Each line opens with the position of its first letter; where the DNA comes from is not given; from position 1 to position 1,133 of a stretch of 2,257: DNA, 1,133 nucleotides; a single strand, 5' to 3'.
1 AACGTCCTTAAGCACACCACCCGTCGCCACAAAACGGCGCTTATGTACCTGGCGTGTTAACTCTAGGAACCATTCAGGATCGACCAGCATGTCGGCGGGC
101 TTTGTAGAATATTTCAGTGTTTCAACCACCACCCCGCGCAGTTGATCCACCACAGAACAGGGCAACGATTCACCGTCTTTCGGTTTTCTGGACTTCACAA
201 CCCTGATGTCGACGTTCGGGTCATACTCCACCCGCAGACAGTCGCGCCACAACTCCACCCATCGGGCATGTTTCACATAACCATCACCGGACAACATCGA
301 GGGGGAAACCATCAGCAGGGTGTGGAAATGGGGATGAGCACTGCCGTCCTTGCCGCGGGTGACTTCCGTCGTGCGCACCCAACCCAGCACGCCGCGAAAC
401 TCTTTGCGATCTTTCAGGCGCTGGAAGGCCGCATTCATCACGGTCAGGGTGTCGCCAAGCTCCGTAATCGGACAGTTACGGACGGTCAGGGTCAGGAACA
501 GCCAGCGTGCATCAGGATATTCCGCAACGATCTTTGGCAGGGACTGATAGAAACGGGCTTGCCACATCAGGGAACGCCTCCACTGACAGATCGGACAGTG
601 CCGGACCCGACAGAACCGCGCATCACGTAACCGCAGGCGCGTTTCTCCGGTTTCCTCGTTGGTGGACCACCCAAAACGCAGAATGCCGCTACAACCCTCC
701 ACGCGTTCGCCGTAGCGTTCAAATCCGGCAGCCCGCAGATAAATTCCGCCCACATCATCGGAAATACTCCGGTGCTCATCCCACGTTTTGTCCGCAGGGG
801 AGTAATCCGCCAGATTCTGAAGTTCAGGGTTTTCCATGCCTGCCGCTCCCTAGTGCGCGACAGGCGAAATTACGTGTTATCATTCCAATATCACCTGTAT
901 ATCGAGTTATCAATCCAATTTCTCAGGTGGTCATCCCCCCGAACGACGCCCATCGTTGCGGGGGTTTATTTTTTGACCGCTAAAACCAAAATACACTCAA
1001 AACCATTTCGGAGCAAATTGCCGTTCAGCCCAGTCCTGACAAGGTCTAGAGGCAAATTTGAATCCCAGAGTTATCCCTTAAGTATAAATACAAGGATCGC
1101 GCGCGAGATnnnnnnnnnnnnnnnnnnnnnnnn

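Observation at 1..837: Rep_1 rolling-circle initiator with intact catalytic motifs: plasmid or integrated element?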

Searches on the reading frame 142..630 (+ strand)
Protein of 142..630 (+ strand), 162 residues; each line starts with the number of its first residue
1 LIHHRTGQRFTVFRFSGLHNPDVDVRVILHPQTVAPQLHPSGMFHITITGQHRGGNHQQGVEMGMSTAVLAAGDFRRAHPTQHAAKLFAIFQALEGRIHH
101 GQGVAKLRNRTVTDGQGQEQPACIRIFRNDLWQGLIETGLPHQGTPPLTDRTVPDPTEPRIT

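Call 79: search_protein_families(library=pfam, proteins=[window:142-630:+], max_evalue=1)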
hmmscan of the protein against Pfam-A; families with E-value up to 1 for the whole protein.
window:142-630:+ (162 aa): 0 families

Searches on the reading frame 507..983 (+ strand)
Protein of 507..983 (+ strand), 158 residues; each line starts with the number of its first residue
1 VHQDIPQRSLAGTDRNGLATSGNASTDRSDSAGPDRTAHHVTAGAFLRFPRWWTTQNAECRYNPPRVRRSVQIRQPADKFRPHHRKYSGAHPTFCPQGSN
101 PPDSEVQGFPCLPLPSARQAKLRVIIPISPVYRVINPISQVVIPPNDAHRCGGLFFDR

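Call 79: search_protein_families(library=pfam, proteins=[window:507-983:+], max_evalue=1)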
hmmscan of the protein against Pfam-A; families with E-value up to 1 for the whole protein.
window:507-983:+ (158 aa): 1 family
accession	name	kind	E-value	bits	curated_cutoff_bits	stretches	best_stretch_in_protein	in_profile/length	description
PF22318.1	DUF6971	-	0.0064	17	27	1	26-68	41-83/89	Domain of unknown function (DUF6971)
